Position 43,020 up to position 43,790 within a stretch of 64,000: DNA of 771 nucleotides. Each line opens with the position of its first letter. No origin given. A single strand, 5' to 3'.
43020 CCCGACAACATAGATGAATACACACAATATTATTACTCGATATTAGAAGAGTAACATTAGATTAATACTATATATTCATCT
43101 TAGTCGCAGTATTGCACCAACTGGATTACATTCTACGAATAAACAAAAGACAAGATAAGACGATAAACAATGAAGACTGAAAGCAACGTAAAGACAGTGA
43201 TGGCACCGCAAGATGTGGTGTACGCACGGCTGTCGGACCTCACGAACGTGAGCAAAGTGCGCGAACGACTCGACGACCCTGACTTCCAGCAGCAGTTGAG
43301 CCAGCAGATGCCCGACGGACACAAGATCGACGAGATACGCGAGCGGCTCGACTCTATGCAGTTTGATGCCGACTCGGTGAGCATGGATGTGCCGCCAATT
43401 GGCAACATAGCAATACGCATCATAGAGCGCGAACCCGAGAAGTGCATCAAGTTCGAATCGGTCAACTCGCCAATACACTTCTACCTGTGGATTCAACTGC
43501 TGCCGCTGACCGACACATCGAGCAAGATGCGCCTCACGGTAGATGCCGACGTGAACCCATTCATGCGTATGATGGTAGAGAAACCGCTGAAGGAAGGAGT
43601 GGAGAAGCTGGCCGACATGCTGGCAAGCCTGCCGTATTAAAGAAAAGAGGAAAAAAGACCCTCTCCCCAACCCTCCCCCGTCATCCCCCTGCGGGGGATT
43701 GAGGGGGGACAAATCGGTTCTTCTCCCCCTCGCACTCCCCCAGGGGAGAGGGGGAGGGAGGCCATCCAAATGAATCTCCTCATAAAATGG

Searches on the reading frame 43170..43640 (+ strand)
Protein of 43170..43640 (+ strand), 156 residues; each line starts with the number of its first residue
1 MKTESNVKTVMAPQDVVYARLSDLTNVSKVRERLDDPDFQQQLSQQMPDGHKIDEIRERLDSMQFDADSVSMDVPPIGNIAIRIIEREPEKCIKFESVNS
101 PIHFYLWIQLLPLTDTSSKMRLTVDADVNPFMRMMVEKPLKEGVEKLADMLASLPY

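Call 7: search_protein_families(library=pfam, proteins=[window:43170-43640:+], max_evalue=0.01)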
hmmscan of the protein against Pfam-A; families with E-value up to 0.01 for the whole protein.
window:43170-43640:+ (156 aa): 2 families
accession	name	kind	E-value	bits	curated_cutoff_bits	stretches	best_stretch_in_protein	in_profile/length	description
PF10604.15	Polyketide_cyc2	-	1.9e-06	28.7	27.4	1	7-152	7-138/142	Polyketide cyclase / dehydrase and lipid transport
PF16550.10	RPN13_C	-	0.0092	16.6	39.3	0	19-67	19-69/112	UCH-binding domain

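Call 8: search_protein_families(library=ncbifam, proteins=[window:43170-43640:+], max_evalue=0.01)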
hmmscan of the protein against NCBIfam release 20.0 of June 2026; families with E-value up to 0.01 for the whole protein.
window:43170-43640:+ (156 aa): 0 families

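Call 10: find_encoding_contigs(protein=window:43170-43640:+, flank=8000, max_places=10)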
Protein window:43170-43640:+ (156 aa): 23 contigs read that carry it; 10 places shown.
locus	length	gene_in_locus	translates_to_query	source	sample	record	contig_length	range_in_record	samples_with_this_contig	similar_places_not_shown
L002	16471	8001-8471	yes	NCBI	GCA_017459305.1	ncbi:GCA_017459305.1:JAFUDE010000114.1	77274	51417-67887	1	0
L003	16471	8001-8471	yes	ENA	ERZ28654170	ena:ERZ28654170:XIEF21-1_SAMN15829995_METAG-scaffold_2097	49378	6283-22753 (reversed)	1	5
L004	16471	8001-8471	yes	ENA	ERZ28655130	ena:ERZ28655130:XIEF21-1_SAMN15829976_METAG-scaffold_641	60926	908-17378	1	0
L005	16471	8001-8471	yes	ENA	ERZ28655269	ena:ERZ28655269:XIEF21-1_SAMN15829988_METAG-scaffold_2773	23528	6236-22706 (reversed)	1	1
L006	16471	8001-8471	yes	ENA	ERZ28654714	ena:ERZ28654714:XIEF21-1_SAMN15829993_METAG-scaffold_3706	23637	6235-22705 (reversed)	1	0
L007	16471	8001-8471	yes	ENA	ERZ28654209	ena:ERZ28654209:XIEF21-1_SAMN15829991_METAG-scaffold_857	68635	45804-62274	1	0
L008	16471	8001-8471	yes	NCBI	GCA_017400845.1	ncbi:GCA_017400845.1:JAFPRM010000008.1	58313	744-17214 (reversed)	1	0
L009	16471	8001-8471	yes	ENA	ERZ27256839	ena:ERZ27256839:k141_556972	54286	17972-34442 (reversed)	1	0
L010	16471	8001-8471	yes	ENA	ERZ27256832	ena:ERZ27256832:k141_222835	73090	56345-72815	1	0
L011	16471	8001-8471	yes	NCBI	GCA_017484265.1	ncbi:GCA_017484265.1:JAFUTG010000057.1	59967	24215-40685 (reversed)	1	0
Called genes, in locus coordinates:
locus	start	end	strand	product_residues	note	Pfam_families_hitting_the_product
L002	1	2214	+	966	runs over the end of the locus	PF00404:Dockerin_1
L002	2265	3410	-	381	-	PF00756:Esterase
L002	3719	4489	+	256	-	-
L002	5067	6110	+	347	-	PF04932:Wzy_C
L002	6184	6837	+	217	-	-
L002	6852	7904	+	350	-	-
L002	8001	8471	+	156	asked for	PF10604:Polyketide_cyc2 (faint)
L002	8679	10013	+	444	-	PF00206:Lyase_1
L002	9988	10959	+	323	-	PF00248:Aldo_ket_red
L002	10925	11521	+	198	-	-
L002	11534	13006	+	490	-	PF01943:Polysacc_synt, PF13440:Polysacc_synt_3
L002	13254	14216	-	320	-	PF02729:OTCace_N, PF00185:OTCace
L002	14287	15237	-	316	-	PF00294:PfkB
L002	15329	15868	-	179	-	PF18306:LDcluster4, PF03641:Lysine_decarbox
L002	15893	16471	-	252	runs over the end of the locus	PF03372:Exo_endo_phos, PF14529:Exo_endo_phos_2 (faint)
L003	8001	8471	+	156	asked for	PF10604:Polyketide_cyc2 (faint)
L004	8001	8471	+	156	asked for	PF10604:Polyketide_cyc2 (faint)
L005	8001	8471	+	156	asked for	PF10604:Polyketide_cyc2 (faint)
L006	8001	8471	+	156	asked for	PF10604:Polyketide_cyc2 (faint)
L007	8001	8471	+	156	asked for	PF10604:Polyketide_cyc2 (faint)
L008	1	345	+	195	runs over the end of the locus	PF01227:GTP_cyclohydroI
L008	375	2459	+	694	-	PF01807:Zn_ribbon_DnaG, PF10410:DnaB_bind (faint), PF08275:DNAG_N, PF01751:Toprim, PF13155:Toprim_2, PF13362:Toprim_3 (weak), PF13662:Toprim_4, PF28534:DUF8430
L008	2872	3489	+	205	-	PF00156:Pribosyltran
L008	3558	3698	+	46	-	-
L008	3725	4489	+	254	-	-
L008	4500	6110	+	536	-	PF04932:Wzy_C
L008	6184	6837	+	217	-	-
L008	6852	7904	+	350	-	-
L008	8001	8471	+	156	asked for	PF10604:Polyketide_cyc2 (faint)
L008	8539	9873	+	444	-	PF00206:Lyase_1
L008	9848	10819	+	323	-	PF00248:Aldo_ket_red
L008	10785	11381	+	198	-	-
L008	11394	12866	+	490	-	PF01943:Polysacc_synt, PF13440:Polysacc_synt_3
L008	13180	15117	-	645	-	PF00294:PfkB, PF02729:OTCace_N, PF00185:OTCace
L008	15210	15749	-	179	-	PF18306:LDcluster4, PF03641:Lysine_decarbox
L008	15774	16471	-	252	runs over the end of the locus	PF03372:Exo_endo_phos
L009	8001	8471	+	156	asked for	PF10604:Polyketide_cyc2 (faint)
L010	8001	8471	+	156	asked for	PF10604:Polyketide_cyc2 (faint)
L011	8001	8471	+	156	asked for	PF10604:Polyketide_cyc2 (faint)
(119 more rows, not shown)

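Call 28: find_homologous_proteins(query=L008:4500-6110:+)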
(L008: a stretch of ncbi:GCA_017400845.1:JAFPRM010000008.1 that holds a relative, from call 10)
Query L008:4500-6110:+ (536 aa): 481 proteins with E <= 0.001 among 8000 candidates; the best 120 are listed.
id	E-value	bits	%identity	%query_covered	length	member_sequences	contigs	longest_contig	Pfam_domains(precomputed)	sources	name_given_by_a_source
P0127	0.0e+0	1176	100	100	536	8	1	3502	PF04932.21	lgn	-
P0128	1.2e-111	392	40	98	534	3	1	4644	PF04932.21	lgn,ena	-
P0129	6.0e-111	390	37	95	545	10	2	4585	PF04932.21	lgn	-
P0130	7.7e-111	389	39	95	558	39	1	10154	PF04932.21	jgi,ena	-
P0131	2.3e-108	381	38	95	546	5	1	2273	PF04932.21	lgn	-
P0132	1.1e-107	379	38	94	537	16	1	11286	PF04932.21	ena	-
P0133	1.5e-105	372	37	94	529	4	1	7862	PF04932.21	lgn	-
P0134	1.8e-105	372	38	94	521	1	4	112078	PF04932.21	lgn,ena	-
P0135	2.1e-104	368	38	92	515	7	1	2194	PF04932.21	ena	-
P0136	4.5e-103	364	37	96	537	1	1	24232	PF04932.21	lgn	-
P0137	9.0e-103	363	37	94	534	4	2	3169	PF04932.21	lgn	-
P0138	3.2e-102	361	38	96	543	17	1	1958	PF04932.21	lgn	-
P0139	9.4e-102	359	36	97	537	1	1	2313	PF04932.21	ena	-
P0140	6.3e-101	357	38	97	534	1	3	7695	PF04932.21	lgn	-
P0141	7.2e-101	357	53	60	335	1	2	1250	PF04932.21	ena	-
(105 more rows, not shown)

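Call 34: find_encoding_contigs(protein=P0134, flank=6000, max_places=3)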
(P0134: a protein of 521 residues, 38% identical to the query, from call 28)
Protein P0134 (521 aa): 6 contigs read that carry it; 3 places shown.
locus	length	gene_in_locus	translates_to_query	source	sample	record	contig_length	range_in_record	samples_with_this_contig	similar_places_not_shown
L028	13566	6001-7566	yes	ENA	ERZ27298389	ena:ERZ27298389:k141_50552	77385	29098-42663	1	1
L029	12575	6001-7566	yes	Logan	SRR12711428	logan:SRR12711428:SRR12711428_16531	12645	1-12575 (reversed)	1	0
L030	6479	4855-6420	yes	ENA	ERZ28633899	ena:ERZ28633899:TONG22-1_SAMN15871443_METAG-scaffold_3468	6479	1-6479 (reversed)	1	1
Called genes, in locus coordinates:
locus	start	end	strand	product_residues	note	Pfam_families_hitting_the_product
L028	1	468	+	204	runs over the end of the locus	-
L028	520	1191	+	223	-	-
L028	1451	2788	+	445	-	-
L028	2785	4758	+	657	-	-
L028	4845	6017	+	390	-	PF03415:Peptidase_C11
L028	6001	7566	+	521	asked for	PF04932:Wzy_C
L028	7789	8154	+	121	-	PF03965:Penicillinase_R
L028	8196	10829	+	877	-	PF05569:Peptidase_M56 (weak)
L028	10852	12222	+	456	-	PF01569:PAP2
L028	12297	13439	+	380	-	-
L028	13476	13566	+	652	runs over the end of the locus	PF02518:HATPase_c, PF13589:HATPase_c_3 (weak), PF00204:DNA_gyraseB, PF01751:Toprim, PF00986:DNA_gyraseB_C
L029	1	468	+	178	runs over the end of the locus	?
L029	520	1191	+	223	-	-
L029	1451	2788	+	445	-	-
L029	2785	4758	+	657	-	-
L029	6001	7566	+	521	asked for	PF04932:Wzy_C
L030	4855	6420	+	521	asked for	PF04932:Wzy_C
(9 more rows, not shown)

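Call 35: find_encoding_contigs(protein=P0130, flank=6000, max_places=3)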
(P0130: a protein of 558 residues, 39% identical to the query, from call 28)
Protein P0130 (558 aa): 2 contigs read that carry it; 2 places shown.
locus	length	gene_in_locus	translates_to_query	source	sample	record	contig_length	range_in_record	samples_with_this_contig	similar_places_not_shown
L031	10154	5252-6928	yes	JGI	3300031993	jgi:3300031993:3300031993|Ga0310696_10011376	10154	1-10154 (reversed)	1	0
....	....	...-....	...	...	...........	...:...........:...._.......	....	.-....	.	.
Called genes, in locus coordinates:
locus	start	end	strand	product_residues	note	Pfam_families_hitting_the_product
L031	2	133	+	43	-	?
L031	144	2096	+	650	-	-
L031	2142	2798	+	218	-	-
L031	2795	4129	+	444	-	PF13306:LRR_5, PF13855:LRR_8 (faint), PF13306:LRR_5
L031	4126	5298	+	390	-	PF03415:Peptidase_C11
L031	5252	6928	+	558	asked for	PF04932:Wzy_C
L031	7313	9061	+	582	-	PF13306:LRR_5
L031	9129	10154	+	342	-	?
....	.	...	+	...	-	?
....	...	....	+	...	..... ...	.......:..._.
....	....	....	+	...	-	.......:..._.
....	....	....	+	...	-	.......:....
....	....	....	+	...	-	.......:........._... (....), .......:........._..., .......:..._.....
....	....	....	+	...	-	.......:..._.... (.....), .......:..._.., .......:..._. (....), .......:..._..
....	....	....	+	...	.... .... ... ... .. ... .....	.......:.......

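Call 60: search_protein_families(library=padloc, proteins=[L008:4500-6110:+], max_evalue=0.01)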
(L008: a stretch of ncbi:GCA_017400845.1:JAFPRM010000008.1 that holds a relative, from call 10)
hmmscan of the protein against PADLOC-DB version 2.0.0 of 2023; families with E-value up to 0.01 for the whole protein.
L008:4500-6110:+ (536 aa): 0 families

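Call 61: search_protein_families(library=phrogs, proteins=[L008:4500-6110:+], max_evalue=0.01)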
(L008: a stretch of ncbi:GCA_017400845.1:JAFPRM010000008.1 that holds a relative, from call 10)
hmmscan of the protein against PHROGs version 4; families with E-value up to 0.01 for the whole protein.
L008:4500-6110:+ (536 aa): 0 families

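Call 62: search_protein_families(library=pfam, proteins=[L008:4500-6110:+], max_evalue=0.01)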
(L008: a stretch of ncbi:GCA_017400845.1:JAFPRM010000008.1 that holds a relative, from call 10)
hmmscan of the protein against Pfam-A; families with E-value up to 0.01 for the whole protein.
L008:4500-6110:+ (536 aa): 1 family
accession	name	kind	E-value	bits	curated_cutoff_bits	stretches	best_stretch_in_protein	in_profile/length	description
PF04932.20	Wzy_C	-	5.5e-18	65.6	31.7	1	146-286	3-148/149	O-Antigen ligase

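Call 63: search_protein_families(library=ncbifam, proteins=[L008:4500-6110:+], max_evalue=0.00001)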
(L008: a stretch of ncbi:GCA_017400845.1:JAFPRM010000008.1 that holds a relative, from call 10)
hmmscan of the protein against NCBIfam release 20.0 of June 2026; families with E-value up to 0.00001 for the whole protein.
L008:4500-6110:+ (536 aa): 0 families
